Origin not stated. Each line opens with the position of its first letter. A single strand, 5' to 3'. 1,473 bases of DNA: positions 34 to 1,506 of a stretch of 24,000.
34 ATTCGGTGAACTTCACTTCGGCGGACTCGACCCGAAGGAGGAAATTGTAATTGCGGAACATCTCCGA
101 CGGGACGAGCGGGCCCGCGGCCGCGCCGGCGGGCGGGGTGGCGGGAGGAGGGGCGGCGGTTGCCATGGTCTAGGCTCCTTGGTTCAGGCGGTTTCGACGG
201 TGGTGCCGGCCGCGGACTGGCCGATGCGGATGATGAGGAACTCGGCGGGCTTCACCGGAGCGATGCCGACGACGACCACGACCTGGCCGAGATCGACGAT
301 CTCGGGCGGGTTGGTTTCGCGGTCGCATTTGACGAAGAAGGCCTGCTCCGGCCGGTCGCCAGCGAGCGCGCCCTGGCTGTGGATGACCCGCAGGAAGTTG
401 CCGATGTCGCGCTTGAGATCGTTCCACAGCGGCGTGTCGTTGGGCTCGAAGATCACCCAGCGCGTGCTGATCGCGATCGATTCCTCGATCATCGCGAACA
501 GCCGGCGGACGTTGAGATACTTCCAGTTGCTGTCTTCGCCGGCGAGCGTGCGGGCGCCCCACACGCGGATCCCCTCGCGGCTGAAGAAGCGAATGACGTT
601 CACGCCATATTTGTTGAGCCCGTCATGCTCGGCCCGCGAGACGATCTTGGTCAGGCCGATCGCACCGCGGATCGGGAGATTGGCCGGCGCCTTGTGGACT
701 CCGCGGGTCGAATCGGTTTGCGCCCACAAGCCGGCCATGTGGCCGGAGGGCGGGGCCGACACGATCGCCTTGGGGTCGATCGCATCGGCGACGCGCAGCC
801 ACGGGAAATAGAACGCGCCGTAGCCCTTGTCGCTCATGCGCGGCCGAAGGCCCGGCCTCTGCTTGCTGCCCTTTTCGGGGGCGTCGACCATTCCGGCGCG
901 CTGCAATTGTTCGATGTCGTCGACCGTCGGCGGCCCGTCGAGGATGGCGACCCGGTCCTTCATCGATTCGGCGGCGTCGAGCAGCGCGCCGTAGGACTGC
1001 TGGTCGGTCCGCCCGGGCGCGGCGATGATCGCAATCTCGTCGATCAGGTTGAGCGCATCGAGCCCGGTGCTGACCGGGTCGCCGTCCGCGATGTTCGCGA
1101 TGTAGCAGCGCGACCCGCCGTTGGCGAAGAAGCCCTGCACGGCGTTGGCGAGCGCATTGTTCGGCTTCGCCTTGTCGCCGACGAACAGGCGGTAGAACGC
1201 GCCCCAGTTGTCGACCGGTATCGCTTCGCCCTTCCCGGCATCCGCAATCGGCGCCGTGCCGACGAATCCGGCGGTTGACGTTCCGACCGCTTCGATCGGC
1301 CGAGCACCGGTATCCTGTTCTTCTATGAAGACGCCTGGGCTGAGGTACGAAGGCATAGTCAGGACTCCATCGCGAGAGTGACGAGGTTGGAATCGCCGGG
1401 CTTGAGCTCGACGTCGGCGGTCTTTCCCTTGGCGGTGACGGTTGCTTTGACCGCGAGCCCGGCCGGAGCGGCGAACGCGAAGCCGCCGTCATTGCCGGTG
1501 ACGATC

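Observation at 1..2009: Start of an eCIS-type contractile injection operon (DUF4255, sheath, tube) facing the hydrolase/KAP operon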

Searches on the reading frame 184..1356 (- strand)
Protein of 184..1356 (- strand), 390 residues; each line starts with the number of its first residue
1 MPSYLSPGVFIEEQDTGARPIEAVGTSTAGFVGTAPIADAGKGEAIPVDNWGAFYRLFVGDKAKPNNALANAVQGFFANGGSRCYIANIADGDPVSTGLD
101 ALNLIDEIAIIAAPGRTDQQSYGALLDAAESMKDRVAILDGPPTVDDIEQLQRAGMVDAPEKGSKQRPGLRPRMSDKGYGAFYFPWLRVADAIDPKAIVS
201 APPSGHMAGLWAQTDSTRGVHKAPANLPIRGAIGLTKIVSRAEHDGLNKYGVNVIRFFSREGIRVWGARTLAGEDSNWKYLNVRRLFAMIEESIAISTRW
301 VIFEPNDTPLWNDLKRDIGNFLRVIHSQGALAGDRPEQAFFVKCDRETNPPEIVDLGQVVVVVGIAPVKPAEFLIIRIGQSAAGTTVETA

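Call 6: search_protein_families(library=pfam, proteins=[window:184-1356:-], max_evalue=0.01)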
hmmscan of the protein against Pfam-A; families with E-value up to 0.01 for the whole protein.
window:184-1356:- (390 aa): 2 families
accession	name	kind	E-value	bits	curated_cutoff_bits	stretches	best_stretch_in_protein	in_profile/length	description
PF04984.19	Phage_sheath_1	-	1.7e-16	60.9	31.4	1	101-271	14-168/168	Phage tail sheath protein subtilisin-like domain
PF17482.7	Phage_sheath_1C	-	9.4e-15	55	26.9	1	275-378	3-101/104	Phage tail sheath C-terminal domain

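Call 7: find_encoding_contigs(protein=window:184-1356:-, flank=10000, max_places=6)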
Protein window:184-1356:- (390 aa): 13 contigs read that carry it; 6 places shown.
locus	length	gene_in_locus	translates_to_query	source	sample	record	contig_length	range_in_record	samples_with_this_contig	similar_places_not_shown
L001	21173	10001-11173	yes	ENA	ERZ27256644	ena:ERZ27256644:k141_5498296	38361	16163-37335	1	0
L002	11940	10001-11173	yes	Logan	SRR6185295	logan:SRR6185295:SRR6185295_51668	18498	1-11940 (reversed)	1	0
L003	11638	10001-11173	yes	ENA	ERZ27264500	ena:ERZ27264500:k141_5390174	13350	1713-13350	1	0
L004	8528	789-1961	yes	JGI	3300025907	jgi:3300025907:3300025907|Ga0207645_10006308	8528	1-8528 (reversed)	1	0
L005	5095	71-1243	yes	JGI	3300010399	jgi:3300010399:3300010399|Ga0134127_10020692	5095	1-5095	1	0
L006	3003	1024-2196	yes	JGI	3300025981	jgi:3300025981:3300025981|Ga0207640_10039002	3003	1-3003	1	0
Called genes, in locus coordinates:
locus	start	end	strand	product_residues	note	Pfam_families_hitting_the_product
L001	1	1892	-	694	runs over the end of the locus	PF00089:Trypsin (faint), PF13365:Trypsin_2, PF01223:Endonuclease_NS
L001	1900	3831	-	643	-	-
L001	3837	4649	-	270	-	PF00413:Peptidase_M10 (faint), PF01400:Astacin (faint)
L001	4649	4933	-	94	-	-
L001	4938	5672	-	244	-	PF01510:Amidase_2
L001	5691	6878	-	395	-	-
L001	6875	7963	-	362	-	-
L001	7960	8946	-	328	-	-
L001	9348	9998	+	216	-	PF13620:CarboxypepD_reg (weak)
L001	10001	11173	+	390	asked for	PF04984:Phage_sheath_1, PF17482:Phage_sheath_1C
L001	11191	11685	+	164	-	PF06841:Phage_T4_gp19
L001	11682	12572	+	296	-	-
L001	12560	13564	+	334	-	-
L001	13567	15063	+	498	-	PF05954:Phage_GPD, PF04717:Phage_base_V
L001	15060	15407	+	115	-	-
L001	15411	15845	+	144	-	PF04965:GPW_gp25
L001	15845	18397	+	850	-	-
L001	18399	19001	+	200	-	-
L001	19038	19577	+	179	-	-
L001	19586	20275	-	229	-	-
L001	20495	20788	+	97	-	-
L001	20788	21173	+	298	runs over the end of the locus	PF05875:Ceramidase (weak)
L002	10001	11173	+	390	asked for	PF04984:Phage_sheath_1, PF17482:Phage_sheath_1C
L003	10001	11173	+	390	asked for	PF04984:Phage_sheath_1, PF17482:Phage_sheath_1C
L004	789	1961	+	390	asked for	PF04984:Phage_sheath_1, PF17482:Phage_sheath_1C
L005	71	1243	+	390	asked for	PF04984:Phage_sheath_1, PF17482:Phage_sheath_1C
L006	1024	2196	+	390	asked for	PF04984:Phage_sheath_1, PF17482:Phage_sheath_1C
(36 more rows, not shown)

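Call 10: search_protein_families(library=pfam, proteins=[L001:11191-11685:+, L001:11682-12572:+, L001:12560-13564:+, L001:13567-15063:+, L001:15060-15407:+, L001:15411-15845:+, L001:15845-18397:+, L001:18399-19001:+, L001:19038-19577:+, L001:19586-20275:-], max_evalue=0.1)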
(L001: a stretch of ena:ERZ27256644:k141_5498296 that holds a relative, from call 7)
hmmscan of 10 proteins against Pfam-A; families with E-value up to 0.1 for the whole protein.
L001:11191-11685:+ (164 aa): 1 family
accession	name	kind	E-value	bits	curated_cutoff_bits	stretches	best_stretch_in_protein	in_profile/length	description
PF06841.18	Phage_T4_gp19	-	1.6e-31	109.3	28.2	1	28-158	2-134/134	T4-like virus tail tube protein gp19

L001:11682-12572:+ (296 aa): 0 families

L001:12560-13564:+ (334 aa): 1 family
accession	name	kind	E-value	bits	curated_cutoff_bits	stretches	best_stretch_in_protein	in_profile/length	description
PF19266.4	CIS_tube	-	3e-05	24.3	27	1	190-236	103-148/158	Contractile injection system tube protein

L001:13567-15063:+ (498 aa): 4 families
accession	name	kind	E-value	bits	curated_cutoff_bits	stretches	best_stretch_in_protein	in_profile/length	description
PF04717.18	Phage_base_V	-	1.4e-22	80.2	23.8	1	344-416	2-75/75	Type VI secretion system/phage-baseplate injector OB domain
PF05954.17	Phage_GPD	-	2.5e-10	40.5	30.1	1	54-317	30-302/305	Phage tail baseplate hub (GPD)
PF24032.1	YQBQ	-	0.0014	18.6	27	1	63-155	38-125/294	YQBQ-like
PF06890.18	Phage_Mu_Gp45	-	0.0078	16.6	24.1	1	386-413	36-63/68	Bacteriophage Mu Gp45, N-terminal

L001:15060-15407:+ (115 aa): 0 families

L001:15411-15845:+ (144 aa): 1 family
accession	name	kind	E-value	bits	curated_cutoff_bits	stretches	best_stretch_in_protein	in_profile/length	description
PF04965.19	GPW_gp25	-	5.2e-25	87.5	27.2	1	39-127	3-94/96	Baseplate wedge protein gp25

L001:15845-18397:+ (850 aa): 2 families
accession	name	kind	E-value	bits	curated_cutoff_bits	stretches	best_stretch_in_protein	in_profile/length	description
PF04865.19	Baseplate_J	-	7.7e-15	55.3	21.1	1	257-448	75-248/255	Baseplate J-like protein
PF17524.7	CnrY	-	0.027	15.2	25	0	725-760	52-85/98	Anti-sigma factor CnrY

L001:18399-19001:+ (200 aa): 1 family
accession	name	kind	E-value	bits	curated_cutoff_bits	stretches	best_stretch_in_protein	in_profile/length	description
PF09684.15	Tail_P2_I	-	0.024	15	20.6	0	32-124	12-90/139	Phage tail protein (Tail_P2_I)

L001:19038-19577:+ (179 aa): 0 families

L001:19586-20275:- (229 aa): 0 families

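Call 11: search_protein_families(library=phrogs, proteins=[L001:9348-9998:+, L001:11191-11685:+, L001:11682-12572:+, L001:12560-13564:+, L001:13567-15063:+, L001:15060-15407:+, L001:15411-15845:+, L001:15845-18397:+, L001:18399-19001:+, L001:19038-19577:+], max_evalue=0.01)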
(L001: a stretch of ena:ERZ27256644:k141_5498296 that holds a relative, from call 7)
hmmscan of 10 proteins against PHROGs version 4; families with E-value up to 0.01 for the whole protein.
L001:9348-9998:+ (216 aa): 0 families

L001:11191-11685:+ (164 aa): 1 family
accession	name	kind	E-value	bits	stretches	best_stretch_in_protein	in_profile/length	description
phrog_4542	-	tail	6.4e-07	30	1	27-159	27-180/214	tail tube protein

L001:11682-12572:+ (296 aa): 0 families

L001:12560-13564:+ (334 aa): 1 family
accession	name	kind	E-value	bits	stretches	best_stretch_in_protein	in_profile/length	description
phrog_15542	-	tail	0.00051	21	1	288-329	49-90/110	tail sheath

L001:13567-15063:+ (498 aa): 4 families
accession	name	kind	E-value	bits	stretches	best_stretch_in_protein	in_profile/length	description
phrog_52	-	tail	2.3e-11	44.3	1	112-326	304-509/677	tail protein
phrog_9992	-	tail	2.6e-07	31.4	1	346-490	21-156/228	baseplate assembly protein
phrog_6142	-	tail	8.8e-07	30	1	344-422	21-101/165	baseplate assembly protein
phrog_430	-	tail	6.2e-05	22.6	1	345-420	23-110/868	baseplate hub subunit and tail lysozyme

L001:15060-15407:+ (115 aa): 0 families

L001:15411-15845:+ (144 aa): 4 families
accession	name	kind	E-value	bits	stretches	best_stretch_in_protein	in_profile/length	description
phrog_261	-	tail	8.7e-22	79.2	1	33-133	37-137/312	baseplate wedge subunit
phrog_43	-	tail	2.3e-21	76.8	1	36-132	15-111/126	baseplate wedge subunit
phrog_975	-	tail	8.8e-07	29.3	1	31-103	125-196/238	baseplate protein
phrog_5026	-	tail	0.00041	21.2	1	39-115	25-93/110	baseplate protein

L001:15845-18397:+ (850 aa): 3 families
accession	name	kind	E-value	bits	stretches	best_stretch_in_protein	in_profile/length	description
phrog_6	-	tail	1.8e-22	80.7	1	11-469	70-382/548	baseplate wedge subunit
phrog_219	-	tail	1.6e-07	31.3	1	81-354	91-356/598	baseplate wedge subunit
phrog_1608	-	tail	0.00018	22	1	287-469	3-168/192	tail protein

L001:18399-19001:+ (200 aa): 0 families

L001:19038-19577:+ (179 aa): 0 families

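Call 14: find_homologous_proteins(query=window:184-1356:-, max_evalue=1e-10)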
Query window:184-1356:- (390 aa): 8000 proteins with E <= 1e-10 among 8000 candidates; the best 120 are listed.
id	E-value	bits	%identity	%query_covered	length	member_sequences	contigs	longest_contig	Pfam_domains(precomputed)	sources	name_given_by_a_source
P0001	1.2e-259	879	99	100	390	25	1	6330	PF04984.20,PF17482.8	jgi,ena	-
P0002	6.3e-244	827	93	100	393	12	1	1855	PF04984.20,PF17482.8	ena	-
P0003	6.3e-240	814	92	100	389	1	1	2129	PF04984.20,PF17482.8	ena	-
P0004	4.8e-230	781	87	100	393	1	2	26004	PF04984.20,PF17482.8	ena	-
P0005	6.7e-228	774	87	100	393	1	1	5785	PF04984.20,PF17482.8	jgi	jgi:phage tail sheath protein FI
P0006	5.2e-221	752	84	100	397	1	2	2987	PF04984.20,PF17482.8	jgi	jgi:hypothetical protein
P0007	8.7e-217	738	83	100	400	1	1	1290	PF04984.20,PF17482.8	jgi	jgi:phage tail sheath protein FI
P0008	2.6e-216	736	84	100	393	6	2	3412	PF04984.20,PF17482.8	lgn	-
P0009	4.3e-206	703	80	100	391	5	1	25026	PF04984.20,PF17482.8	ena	-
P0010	4.8e-204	696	80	100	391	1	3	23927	PF04984.20,PF17482.8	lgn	-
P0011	3.8e-202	690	80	100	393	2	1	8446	PF04984.20,PF17482.8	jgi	jgi:hypothetical protein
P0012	1.0e-200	685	79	100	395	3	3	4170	PF04984.20,PF17482.8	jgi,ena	jgi:phage tail sheath protein FI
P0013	1.2e-200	685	79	100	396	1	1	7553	PF04984.20,PF17482.8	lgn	-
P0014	1.8e-200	684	78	100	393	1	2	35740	PF04984.20,PF17482.8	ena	-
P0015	2.0e-199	681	78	100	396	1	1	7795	PF04984.20,PF17482.8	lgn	-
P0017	3.3e-199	680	79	100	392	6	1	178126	PF04984.20,PF17482.8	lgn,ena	-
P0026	4.7e-192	656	74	100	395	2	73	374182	PF04984.20,PF17482.8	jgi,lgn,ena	-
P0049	3.0e-165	568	65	99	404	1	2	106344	PF04984.20,PF17482.8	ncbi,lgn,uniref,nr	ncbi:hypothetical protein GCM10007973_08620 [Polymorphobacter multimanifer]|uniref:Phage tail sheath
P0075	2.3e-161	555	65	100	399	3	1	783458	PF04984.20,PF17482.8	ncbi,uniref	ncbi:phage tail sheath family protein [Sphingomonas trueperi]|uniref:phage tail sheath family protei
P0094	3.3e-159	548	64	99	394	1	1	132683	PF04984.20,PF17482.8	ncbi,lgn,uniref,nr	ncbi:phage tail sheath family protein [Bradyrhizobium japonicum]|uniref:phage tail sheath family pro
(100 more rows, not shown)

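Call 16: find_related_loci(query=A1, collection=genome_contigs, flank=10000)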
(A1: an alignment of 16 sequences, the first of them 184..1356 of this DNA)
Query A1 (390 aa) in genome_contigs; peptide patterns used: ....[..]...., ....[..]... (x = any residue, [..] = any of these).
600 stretches matched a pattern (row limit reached: there are more); 566 encode a relative of the query (tblastn E <= 1e-3); the best 80 are kept; 80 distinct loci.
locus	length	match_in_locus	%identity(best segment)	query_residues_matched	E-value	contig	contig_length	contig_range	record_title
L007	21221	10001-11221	67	1-390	2e-158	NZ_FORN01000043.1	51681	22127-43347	Caulobacter sp. UNC279MFTsu5.1, whole genome shotgun sequence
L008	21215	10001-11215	67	1-390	2e-150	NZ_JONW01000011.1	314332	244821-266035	Caulobacter sp. UNC358MFTsu5.1 BR39DRAFT_scaffold00007.7_C, whole genome shotgun sequence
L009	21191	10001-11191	56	1-389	3e-140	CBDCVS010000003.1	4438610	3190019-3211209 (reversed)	MAG: Candidatus Promineifilaceae bacterium isolate 0f3264e9-d07a-4064-bd01-bd2e928dc920 genome assembly, contig: contig_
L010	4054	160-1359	47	3-388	2e-115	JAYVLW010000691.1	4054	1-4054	MAG: Myxococcales bacterium isolate GL56_Down_metabat_34 GL56_Down_metabat_34_690, whole genome shotgun sequence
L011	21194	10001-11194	47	3-388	3e-113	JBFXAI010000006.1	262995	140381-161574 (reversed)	MAG: Kofleriaceae bacterium isolate CA_2019_TPBS_207 NODE_398_length_262995_cov_6.868516_TPBS, whole genome shotgun sequ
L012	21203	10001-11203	46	3-388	5e-112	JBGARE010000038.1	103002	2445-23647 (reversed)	MAG: Kofleriaceae bacterium isolate MAG_AAO_AS.67 AAOAS-67_NODE_38_length_103002_cov_7.143289, whole genome shotgun sequ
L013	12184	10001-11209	53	3-388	2e-129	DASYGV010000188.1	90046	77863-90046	MAG TPA_asm: Thermoanaerobaculia bacterium isolate SMAG_U4223 k141_1798592, whole genome shotgun sequence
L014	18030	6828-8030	48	3-388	4e-115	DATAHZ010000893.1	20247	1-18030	MAG TPA_asm: Kofleriaceae bacterium isolate SMAG_U6870 k141_2109051, whole genome shotgun sequence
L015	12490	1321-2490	46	1-380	3e-98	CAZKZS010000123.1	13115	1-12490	MAG TPA_asm: uncultured Anaerolineae bacterium isolate binchicken_co130_103 genome assembly, contig: NODE_3866_length_13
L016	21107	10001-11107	47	1-380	9e-94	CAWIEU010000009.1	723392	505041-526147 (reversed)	MAG: uncultured delta proteobacterium isolate MFD01721.bin.2.25 genome assembly, contig: contig_9192, whole genome shotg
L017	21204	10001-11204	52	3-388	6e-90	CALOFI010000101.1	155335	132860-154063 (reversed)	MAG: uncultured Myxococcales bacterium isolate LOGT_bin.0017 genome assembly, contig: contig_66610, whole genome shotgun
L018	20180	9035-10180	41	1-383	3e-85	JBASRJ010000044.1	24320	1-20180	MAG: Gaiellaceae bacterium isolate MFD13528_ilm_asm_bin24 k127_279720, whole genome shotgun sequence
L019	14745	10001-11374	45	1-380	8e-85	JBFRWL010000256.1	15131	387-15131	MAG: Prochloraceae cyanobacterium isolate 05_out_wi_poop_bin.33 05outWiPooB33_c_000001195723, whole genome shotgun seque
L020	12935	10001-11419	45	1-380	1e-84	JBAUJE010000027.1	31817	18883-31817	MAG: Coleofasciculaceae cyanobacterium isolate MFD12152_ilm_asm_bin12 k127_10659, whole genome shotgun sequence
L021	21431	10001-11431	45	1-382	2e-82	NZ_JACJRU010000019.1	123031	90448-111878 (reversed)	Nostoc sp. FACHB-110 contig19, whole genome shotgun sequence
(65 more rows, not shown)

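Call 18: search_protein_families(library=ncbifam, proteins=[L001:9348-9998:+, L001:10001-11173:+, L001:11191-11685:+, L001:11682-12572:+, L001:12560-13564:+, L001:13567-15063:+, L001:15060-15407:+, L001:15411-15845:+, L001:15845-18397:+, L001:18399-19001:+], max_evalue=0.01)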
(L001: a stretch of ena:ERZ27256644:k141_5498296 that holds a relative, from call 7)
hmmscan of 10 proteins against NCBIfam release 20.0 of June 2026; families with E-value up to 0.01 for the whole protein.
L001:9348-9998:+ (216 aa): 0 families

L001:10001-11173:+ (390 aa): 0 families

L001:11191-11685:+ (164 aa): 3 families
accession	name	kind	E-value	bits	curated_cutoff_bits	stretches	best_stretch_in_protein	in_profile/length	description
TIGR02241.1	TIGR02241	subfamily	3.9e-29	101.2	62.4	1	24-159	2-140/141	conserved hypothetical phage tail region protein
NF053770.1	CIS5_fam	equivalog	1.6e-23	83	260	1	25-161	7-144/148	CIS5 family contractile injection system inner tube adaptor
NF053769.1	CIS1_fam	equivalog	4.6e-05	23.6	220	1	53-159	35-147/150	CIS1 family contractile injection system inner tube protein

L001:11682-12572:+ (296 aa): 0 families

L001:12560-13564:+ (334 aa): 0 families

L001:13567-15063:+ (498 aa): 4 families
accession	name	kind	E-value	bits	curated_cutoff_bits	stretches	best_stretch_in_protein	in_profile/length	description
NF033848.1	VgrG_rel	hypoth_equivalog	5.4e-55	186.7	275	1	4-426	5-461/547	VgrG-related protein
TIGR01646.1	vgr_GE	subfamily_domain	4.3e-15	55.6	121.8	2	352-431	363-446/480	type VI secretion system tip protein VgrG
TIGR03361.1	VI_Rhs_Vgr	subfamily_domain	3.2e-11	42.5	186.35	2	368-431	396-460/513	type VI secretion system tip protein TssI/VgrG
TIGR01644.1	phage_P2_V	subfamily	9.9e-09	35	46.75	1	345-494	12-136/192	phage baseplate assembly protein V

L001:15060-15407:+ (115 aa): 0 families

L001:15411-15845:+ (144 aa): 1 family
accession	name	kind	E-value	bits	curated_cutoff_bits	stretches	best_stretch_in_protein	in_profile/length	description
TIGR03357.1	VI_zyme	equivalog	1.4e-06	27.9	53.2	1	38-129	25-115/133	type VI secretion system baseplate subunit TssE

L001:15845-18397:+ (850 aa): 2 families
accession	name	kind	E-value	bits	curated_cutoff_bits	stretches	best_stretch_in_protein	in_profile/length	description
TIGR02243.1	TIGR02243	equivalog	2.6e-73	247.7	155.8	2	126-470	335-658/659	putative baseplate assembly protein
NF045728.1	glycosyl_F510_1955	equivalog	3.6e-07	29.7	175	1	779-847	138-205/246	F510_1955 family glycosylhydrolase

L001:18399-19001:+ (200 aa): 2 families
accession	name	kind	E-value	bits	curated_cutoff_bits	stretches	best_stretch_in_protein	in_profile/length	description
TIGR02242.1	tail_TIGR02242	domain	6.6e-13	48.9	51.85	1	7-125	1-103/131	phage tail protein domain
NF053768.1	CIS12_fam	equivalog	5.3e-10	38.6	860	1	3-119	469-570/715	CIS12 family contractile injection system protein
